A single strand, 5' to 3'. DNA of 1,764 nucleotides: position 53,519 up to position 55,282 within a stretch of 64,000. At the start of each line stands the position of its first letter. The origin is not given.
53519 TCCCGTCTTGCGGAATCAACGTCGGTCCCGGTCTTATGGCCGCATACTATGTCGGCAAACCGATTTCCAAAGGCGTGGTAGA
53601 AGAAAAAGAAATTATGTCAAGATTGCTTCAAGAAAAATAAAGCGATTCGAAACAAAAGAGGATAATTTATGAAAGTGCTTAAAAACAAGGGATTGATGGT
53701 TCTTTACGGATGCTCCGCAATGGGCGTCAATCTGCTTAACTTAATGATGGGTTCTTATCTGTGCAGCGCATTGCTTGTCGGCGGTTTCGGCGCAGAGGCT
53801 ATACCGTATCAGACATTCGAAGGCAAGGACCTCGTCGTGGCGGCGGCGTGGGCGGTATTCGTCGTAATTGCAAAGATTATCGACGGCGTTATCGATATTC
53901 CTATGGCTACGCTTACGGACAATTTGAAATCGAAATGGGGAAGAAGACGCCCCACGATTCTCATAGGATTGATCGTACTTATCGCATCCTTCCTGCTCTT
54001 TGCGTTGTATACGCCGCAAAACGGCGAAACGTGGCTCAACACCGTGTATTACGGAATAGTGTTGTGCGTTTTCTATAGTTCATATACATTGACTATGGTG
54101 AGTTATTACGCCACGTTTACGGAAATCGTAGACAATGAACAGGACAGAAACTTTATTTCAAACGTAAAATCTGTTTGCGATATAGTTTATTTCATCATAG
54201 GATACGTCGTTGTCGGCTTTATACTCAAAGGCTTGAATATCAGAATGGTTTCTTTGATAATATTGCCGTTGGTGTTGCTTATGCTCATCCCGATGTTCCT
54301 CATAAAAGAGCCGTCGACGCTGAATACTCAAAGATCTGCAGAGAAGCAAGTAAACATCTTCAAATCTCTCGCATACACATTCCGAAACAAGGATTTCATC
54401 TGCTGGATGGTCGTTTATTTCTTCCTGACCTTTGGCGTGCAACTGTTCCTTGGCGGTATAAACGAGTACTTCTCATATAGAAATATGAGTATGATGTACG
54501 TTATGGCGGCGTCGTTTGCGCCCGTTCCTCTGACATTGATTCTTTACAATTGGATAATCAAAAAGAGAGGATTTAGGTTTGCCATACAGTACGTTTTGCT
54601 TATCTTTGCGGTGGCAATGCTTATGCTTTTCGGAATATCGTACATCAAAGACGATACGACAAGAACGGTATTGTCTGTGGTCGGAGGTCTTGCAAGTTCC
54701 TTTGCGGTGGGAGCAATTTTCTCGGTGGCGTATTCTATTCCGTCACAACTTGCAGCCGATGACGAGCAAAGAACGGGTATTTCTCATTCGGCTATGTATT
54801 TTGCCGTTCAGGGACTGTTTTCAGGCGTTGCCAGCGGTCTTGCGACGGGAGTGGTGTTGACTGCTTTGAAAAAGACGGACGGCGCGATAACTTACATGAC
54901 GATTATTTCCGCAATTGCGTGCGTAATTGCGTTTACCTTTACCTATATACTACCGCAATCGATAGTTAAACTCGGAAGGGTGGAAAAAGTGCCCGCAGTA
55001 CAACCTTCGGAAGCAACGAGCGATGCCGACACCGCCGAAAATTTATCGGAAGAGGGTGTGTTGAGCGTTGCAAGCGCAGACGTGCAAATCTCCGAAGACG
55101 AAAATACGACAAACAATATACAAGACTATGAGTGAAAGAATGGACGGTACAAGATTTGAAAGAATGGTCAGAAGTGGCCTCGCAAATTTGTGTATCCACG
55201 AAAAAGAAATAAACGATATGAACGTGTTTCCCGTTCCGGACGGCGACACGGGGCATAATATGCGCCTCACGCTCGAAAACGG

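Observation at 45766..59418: Thirteen-gene, translationally coupled lipid-handling operon combining acyl-ACP, acyl-phosphate and lipase functions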

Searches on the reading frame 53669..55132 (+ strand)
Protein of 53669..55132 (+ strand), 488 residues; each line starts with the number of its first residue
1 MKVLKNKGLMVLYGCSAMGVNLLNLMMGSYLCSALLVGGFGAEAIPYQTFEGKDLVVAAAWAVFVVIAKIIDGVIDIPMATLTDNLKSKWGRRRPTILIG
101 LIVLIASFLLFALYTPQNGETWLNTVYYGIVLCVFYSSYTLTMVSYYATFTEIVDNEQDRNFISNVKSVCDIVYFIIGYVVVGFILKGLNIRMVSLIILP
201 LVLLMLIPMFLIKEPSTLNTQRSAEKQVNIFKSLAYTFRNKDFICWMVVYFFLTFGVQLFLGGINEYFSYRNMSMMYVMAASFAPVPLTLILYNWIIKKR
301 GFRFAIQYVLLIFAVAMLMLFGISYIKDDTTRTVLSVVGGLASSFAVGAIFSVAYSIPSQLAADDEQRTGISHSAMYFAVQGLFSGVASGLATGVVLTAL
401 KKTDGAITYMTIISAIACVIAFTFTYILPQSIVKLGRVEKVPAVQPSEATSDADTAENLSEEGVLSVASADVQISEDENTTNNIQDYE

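Call 4: search_protein_families(library=pfam, proteins=[window:53669-55132:+], max_evalue=0.01)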
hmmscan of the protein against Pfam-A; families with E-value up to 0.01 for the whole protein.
window:53669-55132:+ (488 aa): 2 families
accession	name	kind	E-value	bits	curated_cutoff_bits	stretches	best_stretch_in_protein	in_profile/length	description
PF13347.12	MFS_2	-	2.9e-30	105.6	27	1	13-403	2-384/427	MFS/sugar transport protein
PF07690.21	MFS_1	-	2.9e-15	56.5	33.4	1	11-378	3-339/347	Major Facilitator Superfamily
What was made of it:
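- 53669..55135 (+): g9: MFS_2 (GPH/MFSD2A-type) cation-coupled symporter, the most conserved gene of the cluster. PF13347 2.9e-30 (call 4).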

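Call 6: search_protein_families(library=ncbifam, proteins=[window:53669-55132:+], max_evalue=0.001)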
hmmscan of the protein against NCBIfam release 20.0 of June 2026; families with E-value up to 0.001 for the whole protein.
window:53669-55132:+ (488 aa): 3 families
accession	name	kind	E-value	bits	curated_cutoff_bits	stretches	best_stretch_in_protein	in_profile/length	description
TIGR00792.1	gph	subfamily_domain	5.3e-15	55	231.35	1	56-401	38-379/437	glycoside-pentoside-hexuronide (GPH):cation symporter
NF007749.0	PRK10429.1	equivalog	1.1e-13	50.8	456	1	62-421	45-421/473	melibiose:sodium transporter MelB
NF007353.0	PRK09848.1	equivalog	0.00016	20.6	528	1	56-376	41-362/457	glucuronide transporter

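Call 19: search_solved_structures(query=window:53669-55132:+, max_evalue=0.01)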
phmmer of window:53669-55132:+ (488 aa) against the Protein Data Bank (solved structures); distinct sequences matched with E-value up to 0.01: 0.
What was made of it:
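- Closest known: MFSD2A. Different: There is no sequence-level PDB hit (call 19).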

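Call 30: find_homologous_proteins(query=window:53669-55132:+)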
Query window:53669-55132:+ (488 aa): 1421 proteins with E <= 0.001 among 8000 candidates; the best 120 are listed.
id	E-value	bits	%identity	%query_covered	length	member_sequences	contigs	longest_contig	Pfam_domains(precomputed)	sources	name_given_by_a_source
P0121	0.0e+0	1052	100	100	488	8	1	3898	PF13347.13,PF07690.22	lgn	-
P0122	2.0e-220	751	77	90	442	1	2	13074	PF13347.13,PF07690.22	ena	-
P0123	1.2e-219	748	77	90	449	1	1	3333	PF13347.13,PF07690.22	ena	-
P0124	7.0e-217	739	72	97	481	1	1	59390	PF13347.13,PF07690.22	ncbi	-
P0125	7.0e-217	739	75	94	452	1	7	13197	PF13347.13,PF07690.22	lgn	-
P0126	5.9e-215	733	75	93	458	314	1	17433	PF13347.13,PF07690.22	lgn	-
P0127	1.9e-213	728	77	89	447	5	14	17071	PF13347.13,PF07690.22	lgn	-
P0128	6.1e-213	726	75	90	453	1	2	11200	PF13347.13,PF07690.22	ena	-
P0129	2.2e-212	724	74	90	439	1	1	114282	PF13347.13,PF07690.22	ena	-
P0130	9.0e-212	722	73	92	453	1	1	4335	PF13347.13,PF07690.22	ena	-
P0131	4.9e-210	717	74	90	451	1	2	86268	PF13347.13,PF07690.22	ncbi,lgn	-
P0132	6.6e-210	716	72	90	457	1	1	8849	PF13347.13,PF07690.22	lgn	-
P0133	1.4e-208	712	73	90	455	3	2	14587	PF13347.13,PF07690.22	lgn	-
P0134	1.9e-208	711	73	90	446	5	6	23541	PF13347.13,PF07690.22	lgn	-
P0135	1.3e-206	705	69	97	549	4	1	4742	PF13347.13,PF07690.22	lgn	-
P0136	7.9e-205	699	72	90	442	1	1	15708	PF13347.13,PF07690.22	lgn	-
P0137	1.1e-204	699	68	97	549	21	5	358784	PF13347.13,PF07690.22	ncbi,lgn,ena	-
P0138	1.1e-204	699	68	97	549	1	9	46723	PF13347.13,PF07690.22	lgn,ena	-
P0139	1.6e-203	695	70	93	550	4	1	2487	PF13347.13,PF07690.22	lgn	-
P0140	9.0e-203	693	73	90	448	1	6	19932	PF13347.13,PF07690.22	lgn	-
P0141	9.6e-203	692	73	90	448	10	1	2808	PF13347.13,PF07690.22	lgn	-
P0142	9.6e-203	692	73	90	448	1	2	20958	PF13347.13,PF07690.22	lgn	-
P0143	2.1e-202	691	73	90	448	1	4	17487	PF13347.13,PF07690.22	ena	-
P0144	4.3e-202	690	74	90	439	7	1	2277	PF13347.13,PF07690.22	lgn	-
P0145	4.6e-202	690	72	90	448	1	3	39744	PF13347.13,PF07690.22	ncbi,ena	-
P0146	1.7e-201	688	72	90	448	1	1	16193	PF13347.13,PF07690.22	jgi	-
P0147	2.1e-199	681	70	90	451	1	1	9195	PF13347.13,PF07690.22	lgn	-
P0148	1.7e-197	675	72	88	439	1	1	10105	PF13347.13,PF07690.22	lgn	-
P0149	1.1e-194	666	64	98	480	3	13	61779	PF13347.13,PF07690.22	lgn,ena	-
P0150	1.6e-194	665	65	94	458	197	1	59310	PF13347.13,PF07690.22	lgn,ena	-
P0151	2.3e-194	665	73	87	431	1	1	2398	PF13347.13,PF07690.22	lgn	-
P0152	5.2e-194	664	68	90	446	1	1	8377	PF13347.13,PF07690.22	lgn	-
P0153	7.0e-194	663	68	90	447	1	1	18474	PF13347.13,PF07690.22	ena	-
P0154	1.3e-193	662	70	88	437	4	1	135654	PF13347.13,PF07690.22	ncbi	-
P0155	2.7e-193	661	68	90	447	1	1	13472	PF13347.13,PF07690.22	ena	-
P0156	9.5e-193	660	68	90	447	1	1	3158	PF13347.13,PF07690.22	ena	-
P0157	1.3e-192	659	68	90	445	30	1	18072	PF13347.13,PF07690.22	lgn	-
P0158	2.2e-192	658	68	90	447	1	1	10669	PF13347.13,PF07690.22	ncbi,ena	-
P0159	1.3e-191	656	68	90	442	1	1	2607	PF13347.13,PF07690.22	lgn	-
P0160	8.9e-191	653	62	98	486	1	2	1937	PF13347.13,PF07690.22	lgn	-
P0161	4.5e-190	651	63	99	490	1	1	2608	PF13347.13,PF07690.22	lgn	-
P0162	6.1e-190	650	62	98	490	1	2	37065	PF13347.13,PF07690.22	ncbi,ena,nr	ncbi:MAG: MFS transporter [Clostridia bacterium]|nr:MFS transporter [Clostridia bacterium]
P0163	1.1e-189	649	64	94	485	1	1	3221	PF13347.13,PF07690.22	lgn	-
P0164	1.3e-189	649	65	94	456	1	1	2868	PF13347.13,PF07690.22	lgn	-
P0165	4.6e-189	647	61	99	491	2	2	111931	PF13347.13,PF07690.22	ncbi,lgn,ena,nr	ncbi:MAG: MFS transporter [Clostridiales bacterium]|nr:MFS transporter [Clostridiales bacterium]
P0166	1.1e-188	646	69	90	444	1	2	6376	PF13347.13,PF07690.22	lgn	-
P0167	1.4e-188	646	66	94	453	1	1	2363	PF13347.13,PF07690.22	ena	-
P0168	2.2e-188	645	65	93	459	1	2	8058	PF13347.13,PF07690.22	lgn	-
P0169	2.7e-188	645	66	94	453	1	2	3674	PF13347.13,PF07690.22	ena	-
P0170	6.0e-188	644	66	90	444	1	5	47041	PF13347.13,PF07690.22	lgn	-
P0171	6.9e-188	643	66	91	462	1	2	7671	PF13347.13,PF07690.22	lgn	-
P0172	7.5e-188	643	66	94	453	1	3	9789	PF13347.13,PF07690.22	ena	-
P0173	1.7e-187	642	64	93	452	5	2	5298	PF13347.13,PF07690.22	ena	-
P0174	2.0e-187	642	65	93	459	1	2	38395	PF13347.13,PF07690.22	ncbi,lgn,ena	-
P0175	3.4e-187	641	68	86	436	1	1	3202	PF13347.13,PF07690.22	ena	-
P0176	3.6e-187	641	64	93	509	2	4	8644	PF13347.13,PF07690.22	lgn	-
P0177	4.5e-187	641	66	94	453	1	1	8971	PF13347.13,PF07690.22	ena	-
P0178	4.9e-187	641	62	99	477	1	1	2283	PF13347.13,PF07690.22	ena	-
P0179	8.6e-187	640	63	96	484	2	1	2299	PF13347.13,PF07690.22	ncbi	-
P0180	1.0e-186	640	66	94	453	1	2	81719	PF13347.13,PF07690.22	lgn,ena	-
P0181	1.4e-186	639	65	90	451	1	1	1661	PF13347.13,PF07690.22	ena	-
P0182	1.9e-186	639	67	90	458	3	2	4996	PF13347.13,PF07690.22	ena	-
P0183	3.6e-186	638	64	95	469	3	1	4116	PF13347.13,PF07690.22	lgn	-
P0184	4.7e-186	637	62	97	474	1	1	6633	PF13347.13,PF07690.22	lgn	-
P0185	1.3e-184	633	66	90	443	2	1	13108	PF13347.13,PF07690.22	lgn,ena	-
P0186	2.5e-184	632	63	94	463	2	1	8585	PF13347.13,PF07690.22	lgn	-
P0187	3.3e-184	631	60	100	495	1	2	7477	PF13347.13,PF07690.22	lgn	-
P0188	4.5e-183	628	65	90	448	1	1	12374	PF13347.13,PF07690.22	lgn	-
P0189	9.3e-182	623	64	95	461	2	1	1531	PF13347.13,PF07690.22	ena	-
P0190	1.1e-181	623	62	94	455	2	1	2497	PF13347.13,PF07690.22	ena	-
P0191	1.3e-181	623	63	94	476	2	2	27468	PF13347.13,PF07690.22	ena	-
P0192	7.5e-181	620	64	90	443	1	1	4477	PF13347.13,PF07690.22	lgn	-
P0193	1.4e-179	616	64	91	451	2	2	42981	PF13347.13,PF07690.22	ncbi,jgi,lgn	-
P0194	1.6e-179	616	65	89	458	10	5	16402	PF13347.13,PF07690.22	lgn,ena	-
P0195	2.4e-179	615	63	90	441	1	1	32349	PF13347.13,PF07690.22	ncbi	-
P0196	3.5e-179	615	65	90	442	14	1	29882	PF13347.13,PF07690.22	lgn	-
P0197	2.8e-178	612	62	90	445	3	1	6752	PF13347.13,PF07690.22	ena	-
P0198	1.1e-177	610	64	89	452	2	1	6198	PF13347.13,PF07690.22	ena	-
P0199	1.1e-177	610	63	90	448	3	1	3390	PF13347.13,PF07690.22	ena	-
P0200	2.1e-177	609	63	90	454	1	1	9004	PF13347.13,PF07690.22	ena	-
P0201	6.8e-177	607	63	90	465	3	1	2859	PF13347.13,PF07690.22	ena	-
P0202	1.6e-176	606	64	90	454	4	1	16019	PF13347.13,PF07690.22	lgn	-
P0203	6.6e-176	604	64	89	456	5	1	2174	PF13347.13,PF07690.22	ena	-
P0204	8.4e-176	604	64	90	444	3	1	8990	PF13347.13,PF07690.22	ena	-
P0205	1.2e-175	603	62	90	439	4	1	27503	PF13347.13,PF07690.22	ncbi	-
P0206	1.2e-175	603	62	87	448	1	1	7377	PF13347.13,PF07690.22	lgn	-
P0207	1.3e-175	603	62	90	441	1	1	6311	PF13347.13,PF07690.22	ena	-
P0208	1.4e-175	603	61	90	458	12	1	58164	PF13347.13,PF07690.22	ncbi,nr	ncbi:MAG: MFS transporter [Lachnospiraceae bacterium]|nr:MFS transporter [Lachnospiraceae bacterium]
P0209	2.0e-175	602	63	90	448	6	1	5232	PF13347.13,PF07690.22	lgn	-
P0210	2.0e-175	602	61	93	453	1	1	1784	PF13347.13,PF07690.22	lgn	-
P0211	2.9e-175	602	62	88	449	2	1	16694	PF13347.13,PF07690.22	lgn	-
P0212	3.6e-175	602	62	88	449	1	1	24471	PF13347.13,PF07690.22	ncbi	-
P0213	4.1e-175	601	62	88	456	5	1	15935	PF13347.13,PF07690.22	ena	-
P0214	4.3e-175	601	63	90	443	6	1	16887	PF13347.13,PF07690.22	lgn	-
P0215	4.9e-175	601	62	90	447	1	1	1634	PF13347.13,PF07690.22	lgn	-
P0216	5.0e-175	601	63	91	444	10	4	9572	PF13347.13,PF07690.22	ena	-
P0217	1.4e-174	600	62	90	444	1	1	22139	PF13347.13,PF07690.22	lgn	-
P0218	2.0e-174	599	60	90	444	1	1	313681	PF13347.13,PF07690.22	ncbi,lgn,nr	ncbi:MAG: MFS transporter [Bacillota bacterium]|nr:MFS transporter [Bacillota bacterium]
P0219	2.7e-174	599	60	95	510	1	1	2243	PF13347.13,PF07690.22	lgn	-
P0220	2.7e-174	599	61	90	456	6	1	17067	PF13347.13,PF07690.22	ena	-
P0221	2.1e-173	596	60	88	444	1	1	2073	PF13347.13,PF07690.22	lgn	-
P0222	2.2e-173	596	62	90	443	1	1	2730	PF13347.13,PF07690.22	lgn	-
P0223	3.5e-173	595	61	90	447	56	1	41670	PF13347.13,PF07690.22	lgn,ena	-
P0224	4.2e-173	595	61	90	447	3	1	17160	PF13347.13,PF07690.22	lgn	-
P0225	6.0e-173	594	61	90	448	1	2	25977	PF13347.13,PF07690.22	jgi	-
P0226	7.0e-173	594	62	90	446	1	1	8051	PF13347.13,PF07690.22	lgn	-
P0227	7.5e-173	594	60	88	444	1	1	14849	PF13347.13,PF07690.22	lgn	-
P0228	1.2e-172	593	63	89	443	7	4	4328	PF13347.13,PF07690.22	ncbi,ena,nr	ncbi:MAG: MFS transporter [Oscillospiraceae bacterium]|nr:MFS transporter [Oscillospiraceae bacteriu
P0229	1.2e-172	593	61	90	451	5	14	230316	PF13347.13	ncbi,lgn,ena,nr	ncbi:MAG: MFS transporter [Clostridia bacterium]|nr:MFS transporter [Clostridia bacterium] MBQ393789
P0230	1.2e-172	593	63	90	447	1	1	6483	PF13347.13,PF07690.22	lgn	-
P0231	1.3e-172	593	61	90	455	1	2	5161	PF13347.13,PF07690.22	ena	-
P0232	1.5e-172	593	61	90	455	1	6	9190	PF13347.13,PF07690.22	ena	-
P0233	1.6e-172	593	61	91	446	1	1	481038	PF13347.13,PF07690.22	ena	-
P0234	2.2e-172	592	61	90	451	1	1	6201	PF13347.13,PF07690.22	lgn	-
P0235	2.3e-172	592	59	94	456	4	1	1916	PF13347.13,PF07690.22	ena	-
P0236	3.5e-172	592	61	90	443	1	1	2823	PF13347.13,PF07690.22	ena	-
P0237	3.9e-172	592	61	92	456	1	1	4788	PF13347.13,PF07690.22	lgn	-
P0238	4.6e-172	591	60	90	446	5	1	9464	PF13347.13,PF07690.22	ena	-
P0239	4.7e-172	591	61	90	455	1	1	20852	PF13347.13,PF07690.22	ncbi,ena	-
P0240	6.3e-172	591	61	90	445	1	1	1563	PF13347.13,PF07690.22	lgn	-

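Call 41: predict_structure(alignment_id=A2)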
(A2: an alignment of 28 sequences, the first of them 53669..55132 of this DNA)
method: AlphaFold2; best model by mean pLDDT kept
length: 488 residues; sequences in the alignment: 28
mean_pLDDT: 76.6   pTM: 0.76
mean pLDDT of the five models: 76.6, 75.3, 73.6, 73.0, 71.2
residues with pLDDT >= 90: 93; 70-90: 297; 50-70: 41; < 50: 57
segments of 3 or more residues with pLDDT < 50: 43-46, 226-228, 441-488
pLDDT, mean of each block of 10 residues (from residue 1): 81 90 88 75 51 77 88 74 76 87 94 83 91 91 82 77 81 84 81 88 89 76 52 70 87 91 82 81 82 85 89 92 88 88 80 71 71 70 87 90 86 94 88 72 36 29 24 25 29
secondary structure, 60 per line:
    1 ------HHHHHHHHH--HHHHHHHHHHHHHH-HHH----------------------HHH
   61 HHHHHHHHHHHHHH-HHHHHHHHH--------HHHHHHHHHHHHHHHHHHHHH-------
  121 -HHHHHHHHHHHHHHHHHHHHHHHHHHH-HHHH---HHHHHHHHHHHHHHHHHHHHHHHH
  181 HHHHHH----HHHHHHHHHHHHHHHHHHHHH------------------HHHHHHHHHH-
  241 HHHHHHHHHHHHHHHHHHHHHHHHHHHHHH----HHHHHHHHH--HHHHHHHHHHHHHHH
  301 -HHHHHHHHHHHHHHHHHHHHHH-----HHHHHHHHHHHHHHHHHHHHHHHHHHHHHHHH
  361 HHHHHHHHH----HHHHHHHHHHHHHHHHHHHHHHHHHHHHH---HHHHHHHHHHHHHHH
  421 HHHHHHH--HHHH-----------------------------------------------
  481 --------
elements in order: H7-15 H18-31 H58-74 H76-84 H93-113 H122-148 H150-153 H157-186 H191-211 H230-239 H241-270 H275-283 H286-300 H302-323 H329-369 H374-402 H406-427 H430-433
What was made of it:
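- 53669..55135 (+): AF2 model pLDDT 76.6 (call 41).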

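Call 44: fold_search(model_id=the predicted structure, library=pdb)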
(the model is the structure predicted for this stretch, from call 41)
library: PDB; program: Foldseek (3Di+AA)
matches with E <= 10: 608; with E <= 0.001: 285
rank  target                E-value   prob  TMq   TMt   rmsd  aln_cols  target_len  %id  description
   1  8d2t_A                8.5e-10  1.00  0.66  0.70   5.1       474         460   15  Zebrafish MFSD2A isoform B in inward open ligand-free conformation (released 2023-05-10)
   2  8d2s_A                9.6e-10  1.00  0.66  0.68   4.5       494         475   14  Zebrafish MFSD2A isoform B in inward open ligand bound conformation (released 2023-05-10)
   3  7mjs_X                2.7e-09  1.00  0.68  0.72   4.1       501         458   13  Single-Particle Cryo-EM Structure of Major Facilitator Superfamily Domain containing 2A in complex with LPC-18:3 (released 2021-06-16)
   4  9oli_A                7.7e-08  1.00  0.61  0.65   6.2       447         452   15  Crystal structure of the melibiose-bound melibiose transporter (released 2026-02-04)
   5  8t60_A                2.5e-07  1.00  0.67  0.78   4.0       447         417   14  CryoEM structure of an inward-facing MelBSt at a Na(+)-bound and sugar low-affinity conformation (released 2024-02-28)
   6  7oix_B                2.6e-07  1.00  0.57  0.61   6.4       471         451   14  Structure of thermostable human MFSD2A in complex with thermostable human Sync2 (released 2022-06-01)
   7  8fq9                  3.3e-07  1.00  0.63  0.67   5.5       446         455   16  Crystal structure of a ligand-bound cation-site mutant D55C of a melibiose transporter (released 2024-06-05)
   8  7l16                  4.7e-07  1.00  0.62  0.66   5.8       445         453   16  Crystal structure of sugar-bound melibiose permease MelB (released 2021-08-04)
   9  4zp0                  5.1e-07  1.00  0.59  0.71   5.6       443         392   13  Crystal structure of E. coli multidrug transporter MdfA in complex with deoxycholate (released 2015-08-19)
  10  9old                  5.5e-07  1.00  0.63  0.67   5.7       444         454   16  Crystal structure of alpha-NPG-bound D59C MelBSt (released 2026-02-04)
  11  9ghz                  5.5e-07  1.00  0.59  0.58   7.4       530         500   13  Cryo-EM structure of human SLC45A4 in lipid nanodiscs (released 2025-07-30)
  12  7n98                  7.0e-07  1.00  0.59  0.61   6.3       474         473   15  Cryo-EM structure of MFSD2A (released 2021-08-04)
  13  6euq                  7.6e-07  1.00  0.60  0.74   5.2       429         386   12  MdfA(Q131R/L339E) (released 2018-08-08)
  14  7dla                  1.0e-06  1.00  0.58  0.68   5.4       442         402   17  Crystal structure of nucleoside transporter NupG (D323A mutant) (released 2021-04-07)
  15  8xo9                  1.2e-06  1.00  0.55  0.66   6.1       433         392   12  VMAT2 complex with noradrenaline in cytosol-facing state (released 2024-05-08)
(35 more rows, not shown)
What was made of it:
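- Closest known: MFSD2A. Same: Its nearest solved structures are MFSD2A and then MelB (call 44).
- Its nearest structures are the lysophosphatidylcholine symporter MFSD2A (E 8.5e-10 to 2.7e-9), then MelB (call 44). The margin of MFSD2A over MelB and drug exporters is modest, and the model is of medium confidence (pLDDT 76.6; calls 41 and 44).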

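Call 57: find_encoding_contigs(protein=P0137, flank=10000, max_places=1)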
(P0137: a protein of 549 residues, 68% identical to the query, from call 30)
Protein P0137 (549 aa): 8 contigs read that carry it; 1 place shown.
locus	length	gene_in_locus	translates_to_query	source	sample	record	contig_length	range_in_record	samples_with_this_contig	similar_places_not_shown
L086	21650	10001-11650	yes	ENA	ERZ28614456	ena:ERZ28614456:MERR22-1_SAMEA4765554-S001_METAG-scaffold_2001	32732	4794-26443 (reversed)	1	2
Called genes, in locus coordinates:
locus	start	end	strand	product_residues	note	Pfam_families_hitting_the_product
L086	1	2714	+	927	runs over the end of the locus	PF02687:FtsX, PF12704:MacB_PCD, PF02687:FtsX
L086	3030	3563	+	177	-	PF02659:Mntp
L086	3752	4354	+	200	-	PF07155:ECF-ribofla_trS (weak), PF12822:ECF_trnsprt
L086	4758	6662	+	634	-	PF00501:AMP-binding, PF00550:PP-binding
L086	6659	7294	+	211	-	PF01553:Acyltransferase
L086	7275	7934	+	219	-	PF01553:Acyltransferase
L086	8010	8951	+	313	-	PF02129:Peptidase_S15 (weak), PF00561:Abhydrolase_1 (weak), PF12146:Hydrolase_4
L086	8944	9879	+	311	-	PF02645:DegV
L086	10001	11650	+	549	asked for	PF07690:MFS_1, PF13347:MFS_2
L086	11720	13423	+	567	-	PF02734:Dak2, PF21645:FakA-like_M, PF13684:FakA-like_C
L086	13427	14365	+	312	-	PF00561:Abhydrolase_1 (weak), PF12146:Hydrolase_4 (weak)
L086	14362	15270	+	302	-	PF01522:Polysacc_deac_1, PF11959:DUF3473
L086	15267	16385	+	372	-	PF02129:Peptidase_S15, PF00561:Abhydrolase_1, PF12146:Hydrolase_4, PF12697:Abhydrolase_6 (weak)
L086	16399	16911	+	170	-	-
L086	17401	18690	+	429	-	PF01979:Amidohydro_1, PF07969:Amidohydro_3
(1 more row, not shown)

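Call 58: find_encoding_contigs(protein=P0233, flank=10000, max_places=1)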
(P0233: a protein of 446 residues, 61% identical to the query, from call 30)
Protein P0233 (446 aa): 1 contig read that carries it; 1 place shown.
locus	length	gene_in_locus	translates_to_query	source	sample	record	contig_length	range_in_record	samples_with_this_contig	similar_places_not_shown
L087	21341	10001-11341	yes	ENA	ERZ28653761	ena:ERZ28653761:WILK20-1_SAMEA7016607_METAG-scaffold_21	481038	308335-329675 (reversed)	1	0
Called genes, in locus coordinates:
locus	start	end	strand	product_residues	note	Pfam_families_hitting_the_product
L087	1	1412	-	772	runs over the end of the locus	PF01315:Ald_Xan_dh_C, PF02738:MoCoBD_1, PF20256:MoCoBD_2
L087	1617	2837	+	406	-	PF07670:Gate (weak)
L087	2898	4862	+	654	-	PF00501:AMP-binding, PF00550:PP-binding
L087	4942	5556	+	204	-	PF01553:Acyltransferase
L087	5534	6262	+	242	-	PF01553:Acyltransferase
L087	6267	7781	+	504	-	PF00501:AMP-binding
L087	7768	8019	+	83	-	PF00550:PP-binding (weak)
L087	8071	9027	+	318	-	PF02129:Peptidase_S15, PF12146:Hydrolase_4, PF00561:Abhydrolase_1, PF12697:Abhydrolase_6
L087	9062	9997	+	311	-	PF02645:DegV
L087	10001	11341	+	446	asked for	PF07690:MFS_1 (weak), PF13347:MFS_2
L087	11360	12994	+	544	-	PF02734:Dak2, PF21645:FakA-like_M, PF13684:FakA-like_C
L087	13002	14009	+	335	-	PF00561:Abhydrolase_1, PF12146:Hydrolase_4 (weak), PF12697:Abhydrolase_6 (weak)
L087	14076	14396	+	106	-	-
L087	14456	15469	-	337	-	PF12146:Hydrolase_4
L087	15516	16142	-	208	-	PF02525:Flavodoxin_2 (weak), PF03358:FMN_red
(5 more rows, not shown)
